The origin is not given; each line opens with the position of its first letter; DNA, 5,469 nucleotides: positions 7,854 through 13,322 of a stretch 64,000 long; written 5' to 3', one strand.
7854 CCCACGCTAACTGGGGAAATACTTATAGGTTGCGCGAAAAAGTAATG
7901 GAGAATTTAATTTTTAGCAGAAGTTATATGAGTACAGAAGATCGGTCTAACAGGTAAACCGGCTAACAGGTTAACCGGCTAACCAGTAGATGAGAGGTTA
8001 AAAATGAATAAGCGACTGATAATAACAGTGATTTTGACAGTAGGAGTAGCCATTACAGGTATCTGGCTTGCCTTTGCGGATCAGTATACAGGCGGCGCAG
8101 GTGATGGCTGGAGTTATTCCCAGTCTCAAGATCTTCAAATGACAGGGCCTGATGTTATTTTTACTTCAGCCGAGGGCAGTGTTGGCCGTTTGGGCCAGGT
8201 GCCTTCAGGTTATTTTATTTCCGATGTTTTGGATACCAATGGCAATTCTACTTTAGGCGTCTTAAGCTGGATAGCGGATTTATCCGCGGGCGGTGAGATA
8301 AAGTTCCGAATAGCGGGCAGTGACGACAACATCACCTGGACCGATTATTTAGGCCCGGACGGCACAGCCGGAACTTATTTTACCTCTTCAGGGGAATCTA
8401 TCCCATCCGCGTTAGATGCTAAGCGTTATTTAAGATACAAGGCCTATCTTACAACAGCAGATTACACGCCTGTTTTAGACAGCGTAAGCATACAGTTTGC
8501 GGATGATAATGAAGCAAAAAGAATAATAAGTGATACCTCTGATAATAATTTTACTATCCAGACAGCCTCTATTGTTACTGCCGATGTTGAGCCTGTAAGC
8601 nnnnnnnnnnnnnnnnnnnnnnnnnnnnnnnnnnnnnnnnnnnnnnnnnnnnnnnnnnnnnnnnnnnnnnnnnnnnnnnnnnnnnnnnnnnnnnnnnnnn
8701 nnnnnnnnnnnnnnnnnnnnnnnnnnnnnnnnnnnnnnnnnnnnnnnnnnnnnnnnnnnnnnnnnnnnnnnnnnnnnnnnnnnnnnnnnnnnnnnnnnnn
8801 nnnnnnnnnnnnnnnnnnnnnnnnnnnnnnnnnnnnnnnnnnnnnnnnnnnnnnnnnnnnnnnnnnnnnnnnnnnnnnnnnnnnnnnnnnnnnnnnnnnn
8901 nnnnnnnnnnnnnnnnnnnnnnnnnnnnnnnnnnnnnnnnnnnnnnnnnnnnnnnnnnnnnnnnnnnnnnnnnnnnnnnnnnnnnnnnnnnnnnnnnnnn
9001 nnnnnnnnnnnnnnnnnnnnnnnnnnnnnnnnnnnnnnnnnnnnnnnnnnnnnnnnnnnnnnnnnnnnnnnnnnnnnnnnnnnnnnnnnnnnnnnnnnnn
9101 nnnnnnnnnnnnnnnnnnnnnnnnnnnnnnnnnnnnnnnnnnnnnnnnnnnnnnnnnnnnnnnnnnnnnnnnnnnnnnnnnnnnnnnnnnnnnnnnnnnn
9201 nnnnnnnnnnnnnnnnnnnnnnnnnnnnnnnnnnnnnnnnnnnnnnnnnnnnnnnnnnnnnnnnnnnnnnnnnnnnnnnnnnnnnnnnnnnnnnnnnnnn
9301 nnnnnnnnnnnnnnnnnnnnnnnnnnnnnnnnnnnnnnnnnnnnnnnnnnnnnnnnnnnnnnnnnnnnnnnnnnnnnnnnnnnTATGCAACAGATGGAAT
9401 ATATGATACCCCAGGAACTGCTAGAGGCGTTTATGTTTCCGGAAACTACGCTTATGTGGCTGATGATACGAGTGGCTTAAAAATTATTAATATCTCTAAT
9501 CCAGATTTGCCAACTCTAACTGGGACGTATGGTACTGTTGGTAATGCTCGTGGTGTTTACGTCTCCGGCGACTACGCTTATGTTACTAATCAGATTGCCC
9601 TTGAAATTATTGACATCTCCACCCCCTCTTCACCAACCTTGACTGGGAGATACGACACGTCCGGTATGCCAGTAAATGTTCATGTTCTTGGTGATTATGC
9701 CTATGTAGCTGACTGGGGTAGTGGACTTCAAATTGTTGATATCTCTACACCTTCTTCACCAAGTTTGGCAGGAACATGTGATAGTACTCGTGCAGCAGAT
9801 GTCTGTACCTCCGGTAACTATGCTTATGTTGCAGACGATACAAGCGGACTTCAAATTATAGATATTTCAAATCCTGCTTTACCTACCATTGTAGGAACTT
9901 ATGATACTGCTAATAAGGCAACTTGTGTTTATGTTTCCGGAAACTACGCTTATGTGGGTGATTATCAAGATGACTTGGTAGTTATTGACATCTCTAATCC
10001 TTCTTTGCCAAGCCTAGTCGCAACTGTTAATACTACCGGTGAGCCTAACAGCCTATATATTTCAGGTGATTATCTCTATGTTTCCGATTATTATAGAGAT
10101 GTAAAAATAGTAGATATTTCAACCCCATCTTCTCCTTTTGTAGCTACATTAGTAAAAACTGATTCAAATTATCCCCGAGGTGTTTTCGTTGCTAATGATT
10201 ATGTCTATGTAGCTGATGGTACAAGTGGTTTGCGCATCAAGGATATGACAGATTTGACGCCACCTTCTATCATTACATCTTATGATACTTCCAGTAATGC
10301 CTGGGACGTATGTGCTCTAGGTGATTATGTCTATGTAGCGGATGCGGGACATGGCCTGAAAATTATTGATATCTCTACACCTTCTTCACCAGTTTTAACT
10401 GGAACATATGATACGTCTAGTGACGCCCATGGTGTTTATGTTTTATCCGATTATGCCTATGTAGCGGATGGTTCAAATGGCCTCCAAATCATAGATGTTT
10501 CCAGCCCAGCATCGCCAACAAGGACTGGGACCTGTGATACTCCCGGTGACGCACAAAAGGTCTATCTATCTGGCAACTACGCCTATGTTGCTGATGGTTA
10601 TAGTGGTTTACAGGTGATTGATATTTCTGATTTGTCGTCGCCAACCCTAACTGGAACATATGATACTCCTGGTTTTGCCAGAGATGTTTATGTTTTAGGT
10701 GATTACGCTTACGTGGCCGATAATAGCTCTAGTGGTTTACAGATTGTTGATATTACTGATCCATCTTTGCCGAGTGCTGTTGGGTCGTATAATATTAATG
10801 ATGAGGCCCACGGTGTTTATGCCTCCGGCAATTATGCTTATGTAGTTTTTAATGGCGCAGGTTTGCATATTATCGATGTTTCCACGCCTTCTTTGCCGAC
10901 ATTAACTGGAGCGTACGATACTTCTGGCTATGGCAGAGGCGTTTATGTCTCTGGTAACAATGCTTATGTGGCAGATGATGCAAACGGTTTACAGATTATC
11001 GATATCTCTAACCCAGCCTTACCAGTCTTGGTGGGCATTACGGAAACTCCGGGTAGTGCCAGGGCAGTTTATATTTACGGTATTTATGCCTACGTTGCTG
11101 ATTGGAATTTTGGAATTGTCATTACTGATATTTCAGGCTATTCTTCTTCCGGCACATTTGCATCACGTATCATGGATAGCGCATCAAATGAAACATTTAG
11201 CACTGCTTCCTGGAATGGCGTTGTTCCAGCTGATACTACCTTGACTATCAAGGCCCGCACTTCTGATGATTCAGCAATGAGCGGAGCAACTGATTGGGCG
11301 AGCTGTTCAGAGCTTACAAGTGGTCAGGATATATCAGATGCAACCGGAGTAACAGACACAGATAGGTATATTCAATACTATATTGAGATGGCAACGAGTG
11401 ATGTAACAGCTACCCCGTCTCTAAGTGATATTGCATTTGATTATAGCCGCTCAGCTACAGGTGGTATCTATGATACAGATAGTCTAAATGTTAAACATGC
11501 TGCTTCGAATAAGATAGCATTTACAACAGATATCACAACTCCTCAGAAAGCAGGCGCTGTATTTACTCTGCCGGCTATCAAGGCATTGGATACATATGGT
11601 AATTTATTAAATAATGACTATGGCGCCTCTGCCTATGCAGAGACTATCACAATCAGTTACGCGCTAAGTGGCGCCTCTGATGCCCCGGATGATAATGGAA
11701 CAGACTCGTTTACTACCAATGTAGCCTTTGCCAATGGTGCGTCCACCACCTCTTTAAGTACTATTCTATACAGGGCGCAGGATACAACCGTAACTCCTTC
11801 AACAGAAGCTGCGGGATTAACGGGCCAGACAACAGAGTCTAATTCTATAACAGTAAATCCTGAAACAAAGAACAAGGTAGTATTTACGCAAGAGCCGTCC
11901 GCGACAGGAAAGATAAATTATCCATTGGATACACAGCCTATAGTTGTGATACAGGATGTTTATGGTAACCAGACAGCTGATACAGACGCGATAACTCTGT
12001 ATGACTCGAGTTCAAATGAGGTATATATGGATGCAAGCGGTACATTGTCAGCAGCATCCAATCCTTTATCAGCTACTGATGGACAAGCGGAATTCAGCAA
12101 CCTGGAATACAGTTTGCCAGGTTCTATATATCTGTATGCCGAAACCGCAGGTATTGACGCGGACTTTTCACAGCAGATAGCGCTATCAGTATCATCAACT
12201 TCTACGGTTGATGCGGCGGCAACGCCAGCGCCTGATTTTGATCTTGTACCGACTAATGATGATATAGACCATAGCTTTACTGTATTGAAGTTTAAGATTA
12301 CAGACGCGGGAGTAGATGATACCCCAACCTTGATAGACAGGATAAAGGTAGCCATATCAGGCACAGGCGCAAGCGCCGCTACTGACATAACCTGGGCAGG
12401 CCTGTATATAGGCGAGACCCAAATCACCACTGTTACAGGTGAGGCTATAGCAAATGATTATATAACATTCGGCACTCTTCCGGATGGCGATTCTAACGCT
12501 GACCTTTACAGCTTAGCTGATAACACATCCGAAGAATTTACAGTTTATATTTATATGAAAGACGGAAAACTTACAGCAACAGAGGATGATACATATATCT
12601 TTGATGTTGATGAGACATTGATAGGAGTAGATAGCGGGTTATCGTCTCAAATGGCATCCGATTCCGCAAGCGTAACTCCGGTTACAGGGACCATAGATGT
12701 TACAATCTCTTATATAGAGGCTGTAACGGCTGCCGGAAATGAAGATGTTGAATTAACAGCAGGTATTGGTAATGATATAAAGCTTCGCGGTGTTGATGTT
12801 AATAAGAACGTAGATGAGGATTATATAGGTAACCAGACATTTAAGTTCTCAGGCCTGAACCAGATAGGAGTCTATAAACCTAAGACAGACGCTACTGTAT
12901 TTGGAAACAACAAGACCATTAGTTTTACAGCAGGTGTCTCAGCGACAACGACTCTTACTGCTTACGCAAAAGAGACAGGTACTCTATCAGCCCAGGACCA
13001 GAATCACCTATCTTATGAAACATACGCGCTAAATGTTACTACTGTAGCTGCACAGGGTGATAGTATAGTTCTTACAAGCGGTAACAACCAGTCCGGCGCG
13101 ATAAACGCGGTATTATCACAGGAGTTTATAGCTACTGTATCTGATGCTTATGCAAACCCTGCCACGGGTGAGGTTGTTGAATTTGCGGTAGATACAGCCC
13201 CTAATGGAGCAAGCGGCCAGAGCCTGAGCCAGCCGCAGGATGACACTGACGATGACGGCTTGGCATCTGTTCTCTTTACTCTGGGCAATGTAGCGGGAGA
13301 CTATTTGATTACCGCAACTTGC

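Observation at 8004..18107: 10-kb giant surface protein immediately downstream of the DGR RT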

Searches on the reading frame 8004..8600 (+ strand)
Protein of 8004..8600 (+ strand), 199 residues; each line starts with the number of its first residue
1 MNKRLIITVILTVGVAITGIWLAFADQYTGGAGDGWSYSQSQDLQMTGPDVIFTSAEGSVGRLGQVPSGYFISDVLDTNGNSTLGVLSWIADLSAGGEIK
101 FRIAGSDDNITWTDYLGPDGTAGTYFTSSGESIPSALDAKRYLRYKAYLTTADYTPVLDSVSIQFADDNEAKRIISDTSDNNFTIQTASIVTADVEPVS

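Call 19: search_protein_families(library=pfam, proteins=[window:8004-8600:+], max_evalue=1)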
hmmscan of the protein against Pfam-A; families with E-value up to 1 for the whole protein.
window:8004-8600:+ (199 aa): 0 families

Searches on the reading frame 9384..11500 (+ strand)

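Call 57: search_solved_structures(query=window:9384-11500:+, max_evalue=0.001)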
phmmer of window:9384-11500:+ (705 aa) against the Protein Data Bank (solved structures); distinct sequences matched with E-value up to 0.001: 0.

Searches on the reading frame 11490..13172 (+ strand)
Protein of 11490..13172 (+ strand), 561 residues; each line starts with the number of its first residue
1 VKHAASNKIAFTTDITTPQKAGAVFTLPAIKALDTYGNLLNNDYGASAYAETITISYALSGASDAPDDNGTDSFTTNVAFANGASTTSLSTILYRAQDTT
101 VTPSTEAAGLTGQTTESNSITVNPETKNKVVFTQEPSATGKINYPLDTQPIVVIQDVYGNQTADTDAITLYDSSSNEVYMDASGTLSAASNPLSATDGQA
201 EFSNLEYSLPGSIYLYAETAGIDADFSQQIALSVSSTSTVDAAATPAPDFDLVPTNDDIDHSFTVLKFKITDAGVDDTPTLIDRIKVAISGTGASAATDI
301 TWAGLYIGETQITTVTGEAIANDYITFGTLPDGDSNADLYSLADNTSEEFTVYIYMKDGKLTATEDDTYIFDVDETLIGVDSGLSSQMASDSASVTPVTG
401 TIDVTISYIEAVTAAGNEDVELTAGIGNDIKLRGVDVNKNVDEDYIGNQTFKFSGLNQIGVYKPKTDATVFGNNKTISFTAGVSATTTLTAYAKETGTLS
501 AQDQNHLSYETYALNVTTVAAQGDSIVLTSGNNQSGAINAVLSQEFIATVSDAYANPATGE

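Call 19: search_protein_families(library=pfam, proteins=[window:11490-13170:+], max_evalue=1)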
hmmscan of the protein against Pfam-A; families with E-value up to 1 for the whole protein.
window:11490-13170:+ (560 aa): 0 families

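Call 77: find_homologous_proteins(query=window:11490-13172:+, max_evalue=0.00001)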
Query window:11490-13172:+ (561 aa): 1 proteins with E <= 0.00001 among 8000 candidates.
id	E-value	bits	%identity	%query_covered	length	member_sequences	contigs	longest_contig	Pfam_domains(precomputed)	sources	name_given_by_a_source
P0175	2.3e-93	332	45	82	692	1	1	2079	-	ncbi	ncbi:MAG: hypothetical protein WAX79_03035, partial [Candidatus Omnitrophota bacterium]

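Call 82: search_solved_structures(query=A5, max_evalue=1)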
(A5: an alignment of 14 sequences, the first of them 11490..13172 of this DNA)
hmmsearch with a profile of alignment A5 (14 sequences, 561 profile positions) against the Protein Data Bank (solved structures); distinct sequences matched with E-value up to 1: 0.

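Call 99: predict_structure(alignment_id=A5)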
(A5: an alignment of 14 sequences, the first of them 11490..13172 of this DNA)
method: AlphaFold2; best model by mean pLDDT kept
length: 561 residues; sequences in the alignment: 14
mean_pLDDT: 88.5   pTM: 0.66
mean pLDDT of the five models: 88.5, 87.2, 86.2, 86.1, 84.4
residues with pLDDT >= 90: 323; 70-90: 199; 50-70: 39; < 50: 0
segments of 3 or more residues with pLDDT < 50: none
pLDDT, mean of each block of 10 residues (from residue 1): 78 82 85 85 83 75 63 76 86 82 67 66 90 96 94 93 94 95 95 95 95 96 96 90 89 76 92 90 96 90 95 95 96 93 95 90 89 94 90 79 89 94 95 92 92 95 95 96 95 95 94 95 85 75 81 84 57
secondary structure, 60 per line:
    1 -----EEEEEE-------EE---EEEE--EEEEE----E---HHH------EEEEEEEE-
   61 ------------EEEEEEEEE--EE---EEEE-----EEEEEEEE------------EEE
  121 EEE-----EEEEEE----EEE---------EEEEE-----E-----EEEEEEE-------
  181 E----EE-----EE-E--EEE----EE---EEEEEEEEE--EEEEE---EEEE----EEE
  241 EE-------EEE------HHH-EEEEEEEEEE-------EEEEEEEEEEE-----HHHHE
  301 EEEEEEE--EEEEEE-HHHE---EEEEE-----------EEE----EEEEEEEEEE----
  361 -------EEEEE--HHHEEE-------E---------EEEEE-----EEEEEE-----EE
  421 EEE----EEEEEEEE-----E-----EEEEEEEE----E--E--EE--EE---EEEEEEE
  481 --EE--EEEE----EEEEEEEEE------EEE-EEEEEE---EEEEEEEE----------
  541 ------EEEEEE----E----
elements in order: E6-11 E24-27 E30-34 E52-59 E73-81 E89-92 E98-105 E118-123 E129-134 E139-141 E151-155 E167-173 E199-201 E211-219 E222-226 E230-233 E238-242 E250-252 E263-272 E280-290 H296-299 E300-307 E310-315 E324-328 E340-342 E347-356 E368-372 E378-380 E398-402 E408-413 E419-423 E428-435 E447-454 E474-480 E487-490 E495-503 E510-512 E514-519 E523-530 E547-552

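Call 101: fold_search(model_id=the predicted structure, library=pdb)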
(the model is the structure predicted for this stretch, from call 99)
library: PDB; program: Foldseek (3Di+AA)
matches with E <= 10: 1946; with E <= 0.001: 186
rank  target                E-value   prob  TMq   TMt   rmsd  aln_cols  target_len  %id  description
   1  7r5k_10               1.1e-09  1.00  0.15  0.07  22.2       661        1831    9  Human nuclear pore complex (constricted) (released 2022-06-22)
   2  9ijj_h                2.2e-09  1.00  0.20  0.11  16.5       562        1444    8  In situ structure of the central apparatus in mouse sperm axoneme. (released 2025-06-04)
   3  7q60                  4.0e-09  1.00  0.18  0.11  28.6       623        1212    9  Structure of TEV cleaved A2ML1 (A2ML1-TE) (released 2022-04-20)
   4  3b43                  4.2e-09  1.00  0.20  0.20  16.1       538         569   11  I-band fragment I65-I70 from titin (released 2008-01-22)
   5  8wa2_F                9.2e-09  1.00  0.24  0.11  31.4       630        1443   11  cryo-EM structure of native mastigonemes isolated from Chlamydomonas reinhardtii at 3.0 angstrom resolution (released 2024-04-10)
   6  8cml_E                1.1e-08  1.00  0.16  0.14  46.4       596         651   10  Cryo-EM structure of complement C5 in complex with nanobodies UNbC5-1 and UNbC5-2 (released 2023-09-27)
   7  8wa2_E                1.1e-08  1.00  0.18  0.10  36.6       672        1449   11  cryo-EM structure of native mastigonemes isolated from Chlamydomonas reinhardtii at 3.0 angstrom resolution (released 2024-04-10)
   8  9ijj_4I               1.3e-08  1.00  0.24  0.07  15.5       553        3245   10  In situ structure of the central apparatus in mouse sperm axoneme. (released 2025-06-04)
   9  3f83                  1.3e-08  1.00  0.26  0.28  13.9       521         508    9  Structure of fusion complex of the minor pilin CfaE and major pilin CfaB of CFA/I pili from ETEC E. coli (released 2009-08-11)
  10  9ijj_4J               1.6e-08  1.00  0.20  0.17  15.2       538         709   10  In situ structure of the central apparatus in mouse sperm axoneme. (released 2025-06-04)
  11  9ijj_4K               1.6e-08  1.00  0.20  0.26  14.7       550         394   10  In situ structure of the central apparatus in mouse sperm axoneme. (released 2025-06-04)
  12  7s63_A                1.8e-08  1.00  0.18  0.08  40.0       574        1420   10  Native-form oocyte/egg Alpha-2-Macroglobulin (A2Moo) tetramer (released 2022-01-05)
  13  3prx_A                2.5e-08  1.00  0.17  0.08  40.1       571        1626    9  Structure of Complement C5 in Complex with CVF and SSL7 (released 2011-01-19)
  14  1cwv                  3.0e-08  1.00  0.24  0.26  14.5       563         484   11  CRYSTAL STRUCTURE OF INVASIN: A BACTERIAL INTEGRIN-BINDING PROTEIN (released 1999-10-13)
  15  4yfd_A                5.8e-08  1.00  0.16  0.18  21.1       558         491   11  Crystal structure PTP delta Ig1-Fn2 in complex with IL-1RAcP (released 2015-05-06)
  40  7ptp_A                8.1e-07  1.00  0.15  0.12  20.9       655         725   10  In-situ structure of pentameric S-layer protein (released 2021-12-15)
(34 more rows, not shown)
